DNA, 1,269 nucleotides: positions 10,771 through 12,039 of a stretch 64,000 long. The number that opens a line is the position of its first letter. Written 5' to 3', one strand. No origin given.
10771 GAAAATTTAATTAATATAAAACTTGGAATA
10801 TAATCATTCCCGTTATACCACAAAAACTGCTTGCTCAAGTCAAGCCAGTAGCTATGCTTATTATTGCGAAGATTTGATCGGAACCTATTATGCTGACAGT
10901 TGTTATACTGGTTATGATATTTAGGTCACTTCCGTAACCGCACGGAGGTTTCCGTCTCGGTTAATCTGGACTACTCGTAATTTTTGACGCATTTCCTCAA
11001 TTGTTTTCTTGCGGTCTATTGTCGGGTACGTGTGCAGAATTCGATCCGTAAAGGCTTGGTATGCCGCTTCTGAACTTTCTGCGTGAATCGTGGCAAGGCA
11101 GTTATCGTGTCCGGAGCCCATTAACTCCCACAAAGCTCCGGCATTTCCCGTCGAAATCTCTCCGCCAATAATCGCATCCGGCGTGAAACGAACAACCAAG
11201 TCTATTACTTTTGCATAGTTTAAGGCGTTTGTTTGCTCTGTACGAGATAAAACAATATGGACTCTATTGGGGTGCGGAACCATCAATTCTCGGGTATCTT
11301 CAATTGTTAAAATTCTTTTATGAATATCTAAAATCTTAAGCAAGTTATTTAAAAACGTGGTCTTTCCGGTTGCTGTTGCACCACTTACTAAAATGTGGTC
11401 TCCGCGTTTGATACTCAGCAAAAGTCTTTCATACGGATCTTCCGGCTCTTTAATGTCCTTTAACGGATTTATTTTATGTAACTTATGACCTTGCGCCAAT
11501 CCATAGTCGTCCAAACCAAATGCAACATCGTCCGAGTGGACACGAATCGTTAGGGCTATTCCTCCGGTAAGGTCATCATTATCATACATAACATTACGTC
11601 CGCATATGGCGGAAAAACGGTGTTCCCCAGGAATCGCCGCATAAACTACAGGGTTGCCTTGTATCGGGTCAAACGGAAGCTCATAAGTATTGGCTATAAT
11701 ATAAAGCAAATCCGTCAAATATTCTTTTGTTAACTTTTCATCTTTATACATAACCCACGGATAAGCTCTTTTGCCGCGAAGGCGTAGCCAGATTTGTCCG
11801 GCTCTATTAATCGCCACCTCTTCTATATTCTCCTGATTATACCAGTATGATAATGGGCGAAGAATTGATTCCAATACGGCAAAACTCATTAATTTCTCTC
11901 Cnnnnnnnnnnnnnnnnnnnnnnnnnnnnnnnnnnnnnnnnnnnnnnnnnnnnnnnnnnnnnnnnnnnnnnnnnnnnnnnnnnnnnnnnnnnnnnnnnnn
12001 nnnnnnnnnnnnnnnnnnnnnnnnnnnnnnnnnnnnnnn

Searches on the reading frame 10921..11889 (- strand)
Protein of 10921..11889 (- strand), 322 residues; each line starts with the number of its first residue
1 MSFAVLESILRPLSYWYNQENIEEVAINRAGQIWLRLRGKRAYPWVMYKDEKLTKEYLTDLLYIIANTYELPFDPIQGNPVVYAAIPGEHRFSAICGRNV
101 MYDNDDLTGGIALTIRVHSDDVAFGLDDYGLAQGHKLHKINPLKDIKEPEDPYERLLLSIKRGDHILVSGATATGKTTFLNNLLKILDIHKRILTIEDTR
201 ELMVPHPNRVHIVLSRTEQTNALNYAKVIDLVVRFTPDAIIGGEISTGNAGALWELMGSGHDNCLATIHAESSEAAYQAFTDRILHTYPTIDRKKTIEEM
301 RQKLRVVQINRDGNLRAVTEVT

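Call 6: search_protein_families(library=pfam, proteins=[window:10921-11889:-], max_evalue=0.01)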
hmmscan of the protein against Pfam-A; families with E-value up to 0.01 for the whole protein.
window:10921-11889:- (322 aa): 6 families
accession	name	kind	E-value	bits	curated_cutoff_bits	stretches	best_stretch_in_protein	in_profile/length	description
PF00437.27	T2SSE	-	1.9e-21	76.6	24.9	1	164-277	143-252/370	Type II/IV secretion system protein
PF01580.24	FtsK_SpoIIIE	-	0.00075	19.4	24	1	161-184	36-60/221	FtsK/SpoIIIE family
PF13191.12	AAA_16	-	0.0038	18.2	32.6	1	160-196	19-57/167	AAA ATPase domain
PF12775.13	AAA_7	-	0.004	17.2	25.8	0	158-190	28-60/181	P-loop containing dynein motor region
PF00270.35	DEAD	-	0.0073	16.5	26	0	159-212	10-67/167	DEAD/DEAH box helicase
PF02367.23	TsaE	-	0.0076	16.6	26.6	0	153-193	11-51/128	Threonylcarbamoyl adenosine biosynthesis protein TsaE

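Call 47: search_protein_families(library=ncbifam, proteins=[window:10921-11889:-], max_evalue=0.001)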
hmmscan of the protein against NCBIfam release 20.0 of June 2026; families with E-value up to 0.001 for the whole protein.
window:10921-11889:- (322 aa): 18 families
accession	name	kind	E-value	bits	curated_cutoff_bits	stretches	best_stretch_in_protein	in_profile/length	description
TIGR02788.1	VirB11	equivalog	9.3e-41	139.8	249.95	1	16-321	1-306/308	P-type DNA transfer ATPase VirB11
NF010475.0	PRK13900.1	equivalog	4.1e-34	118.1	389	1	2-320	4-321/333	type IV secretion system ATPase VirB11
NF010425.0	PRK13851.1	equivalog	6.9e-24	84.3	461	1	6-277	7-277/344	type IV secretion system protein VirB11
TIGR02782.1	TrbB_P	equivalog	2.2e-22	79.7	304.55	1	17-321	18-290/303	P-type conjugative transfer ATPase TrbB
TIGR03819.1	heli_sec_ATPase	hypoth_equivalog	3.7e-20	72.4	373.15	1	161-275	176-292/340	TadA family conjugal transfer-associated ATPase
NF058587.1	archaellum_moto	equivalog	2.6e-19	69.4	550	1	156-283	268-396/527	archaellum flagellar ATPase motor FlaI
NF010469.0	PRK13894.1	subfamily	9e-14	51.5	508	1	157-321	143-304/320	conjugal transfer ATPase TrbB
NF010407.0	PRK13833.1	subfamily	2.1e-13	50.4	499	1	163-321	144-297/323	conjugal transfer protein TrbB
NF053672.1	bindosome_BasE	exception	4e-13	48.9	1000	1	167-272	274-380/512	bindosome assembly system ATPase subunit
TIGR01420.1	pilT_fam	subfamily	6.6e-12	45.3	319.1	1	161-306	121-261/343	PilT/PilU family type 4a pilus ATPase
NF041000.1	ATPase_ComGA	equivalog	7e-12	44.9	300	1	165-280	130-242/267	competence type IV pilus ATPase ComGA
TIGR02525.1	plasmid_TraJ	equivalog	4.3e-07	29.2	368.3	1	149-308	138-293/372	plasmid transfer ATPase TraJ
TIGR02533.1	type_II_gspE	equivalog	4.8e-07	28.8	630.25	1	165-282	245-358/486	type II secretion system ATPase GspE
NF053534.1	T4PilAsmATPsTfpB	equivalog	1.9e-06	26.5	850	1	165-271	338-440/584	type IV pilus assembly ATPase TfpB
TIGR02538.1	type_IV_pilB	equivalog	5.6e-06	25.2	675.65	1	165-246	318-395/564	type IV-A pilus assembly ATPase PilB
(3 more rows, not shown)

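Call 51: search_dna_similar(query=window:10921-11889:-, collection=plasmids, mode=protein, max_rows=12)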
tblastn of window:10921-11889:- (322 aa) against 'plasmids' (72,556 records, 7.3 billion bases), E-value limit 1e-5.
The search stops at 5000 records and this limit was reached: more records match than are counted here, and every count below describes the 5000 best-scoring records only.
Records with a match: at least 5000; places in all: 5532; records where one place covers at least 80% of the query: 3865.
Best place of each record, by identity: <60% 5000.
By first word of the organism name: Escherichia 1176; Salmonella 360; Rhizobium 335; Campylobacter 313; Agrobacterium 236; Xanthomonas 202; Klebsiella 199; Pseudomonas 173; Ralstonia 157; Sinorhizobium 129; and 224 more.
By predicted mobility (MOB-suite, as given by PLSDB): conjugative 3564; non-mobilizable 881; mobilizable 555.
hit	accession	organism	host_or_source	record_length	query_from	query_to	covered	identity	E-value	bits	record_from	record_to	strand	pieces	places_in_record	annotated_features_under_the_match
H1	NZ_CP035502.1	Sphingosinicella sp. BN140058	Cell culture,soil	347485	1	321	100%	40.3%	2e-68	238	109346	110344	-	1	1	ATPase, T2SS/T4P/T4SS family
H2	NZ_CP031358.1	Erythrobacter aureus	marine sediment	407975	1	321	100%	39.9%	6e-66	231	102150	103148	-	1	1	ATPase, T2SS/T4P/T4SS family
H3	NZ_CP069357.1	Microvirga sp. VF16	Vachellia farnesiana,Cell culture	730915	5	312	96%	40.2%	5e-72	248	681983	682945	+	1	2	ATPase, T2SS/T4P/T4SS family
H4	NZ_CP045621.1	Roseibium aggregatum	-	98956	1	312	97%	32.4%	4e-25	113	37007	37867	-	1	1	ATPase, T2SS/T4P/T4SS family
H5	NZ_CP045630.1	Roseibium aggregatum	-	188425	1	312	97%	32.4%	1e-24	111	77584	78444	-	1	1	ATPase, T2SS/T4P/T4SS family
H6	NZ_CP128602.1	Roseibium aggregatum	cell culture,marine biofilms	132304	1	312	97%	32.1%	1e-24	111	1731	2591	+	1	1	ATPase, T2SS/T4P/T4SS family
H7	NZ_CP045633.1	Roseibium aggregatum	-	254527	1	312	97%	31.9%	4e-25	113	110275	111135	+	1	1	ATPase, T2SS/T4P/T4SS family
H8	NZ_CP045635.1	Roseibium aggregatum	-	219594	1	312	97%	31.4%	2e-24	111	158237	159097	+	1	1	ATPase, T2SS/T4P/T4SS family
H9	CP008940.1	Candidatus Paracaedimonas acanthamoebae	Acanthamoeba polyphaga HN-3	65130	1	276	86%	35.4%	2e-40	157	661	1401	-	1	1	hypothetical protein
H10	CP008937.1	Candidatus Paracaedimonas acanthamoebae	Acanthamoeba polyphaga HN-3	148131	1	276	86%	35.4%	2e-40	157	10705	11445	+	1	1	hypothetical protein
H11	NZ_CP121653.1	Rhizobium sp. CB3171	Calliandra calothyrsus,cell culture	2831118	6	321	98%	30.3%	4e-29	124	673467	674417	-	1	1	record has no annotation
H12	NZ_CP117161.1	Sphingobium sp. AntQ-1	Genomic DNA,PAH-contaminated soil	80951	4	321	99%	29.9%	3e-24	110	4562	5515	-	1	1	virB11: P-type DNA transfer ATPase VirB11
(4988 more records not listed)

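Call 52: get_annotated_region(hit=H1, flank=12000)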
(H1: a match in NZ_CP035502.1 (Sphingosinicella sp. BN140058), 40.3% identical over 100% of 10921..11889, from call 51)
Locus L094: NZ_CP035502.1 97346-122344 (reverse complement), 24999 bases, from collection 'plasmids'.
description: Sphingosinicella sp. BN140058 plasmid p1, complete sequence
organism: Sphingosinicella sp. BN140058 (NCBI taxid 1892855)
taxonomy: Bacteria; Pseudomonadota; Alphaproteobacteria; Sphingomonadales; Sphingosinicellaceae; Sphingosinicella; Sphingosinicella sp. BN140058
host: -; source: Cell culture,soil; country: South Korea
typing (MOB-suite, as given by PLSDB): mobilizable; relaxase MOBQ
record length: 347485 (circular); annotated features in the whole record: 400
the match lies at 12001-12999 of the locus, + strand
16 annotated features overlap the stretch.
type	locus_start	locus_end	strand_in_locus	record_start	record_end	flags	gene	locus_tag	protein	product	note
CDS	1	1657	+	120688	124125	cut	-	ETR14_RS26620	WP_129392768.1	MobA/MobL family protein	-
CDS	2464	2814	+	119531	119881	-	-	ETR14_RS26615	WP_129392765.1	hypothetical protein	-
CDS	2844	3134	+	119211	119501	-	-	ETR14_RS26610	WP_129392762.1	hypothetical protein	-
CDS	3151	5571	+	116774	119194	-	-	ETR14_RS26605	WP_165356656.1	hypothetical protein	-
CDS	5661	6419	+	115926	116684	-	-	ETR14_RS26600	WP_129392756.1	hypothetical protein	-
CDS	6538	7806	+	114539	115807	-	-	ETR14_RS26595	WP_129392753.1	hypothetical protein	-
CDS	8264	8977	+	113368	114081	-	-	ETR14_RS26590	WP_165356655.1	type IV secretion system protein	-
CDS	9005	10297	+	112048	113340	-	-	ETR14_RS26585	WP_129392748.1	TrbG/VirB9 family P-type conjugative transfer protein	-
CDS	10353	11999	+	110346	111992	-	-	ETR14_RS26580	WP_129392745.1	TrbI/VirB10 family protein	-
CDS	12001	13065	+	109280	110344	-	-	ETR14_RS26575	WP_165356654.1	ATPase, T2SS/T4P/T4SS family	-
CDS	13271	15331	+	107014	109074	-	-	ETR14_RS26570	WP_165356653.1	type IV secretory system conjugative DNA transfer family protein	-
CDS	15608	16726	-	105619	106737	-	-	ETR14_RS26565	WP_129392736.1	hypothetical protein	-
CDS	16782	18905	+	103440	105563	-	-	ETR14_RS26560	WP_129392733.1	DNA topoisomerase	GO:0006265 - DNA topological change [Evidence IEA]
CDS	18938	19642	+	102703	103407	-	-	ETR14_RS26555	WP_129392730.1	hypothetical protein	-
CDS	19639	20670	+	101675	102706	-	-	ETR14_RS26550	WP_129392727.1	CHC2 zinc finger domain-containing protein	GO:0006260 - DNA replication [Evidence IEA]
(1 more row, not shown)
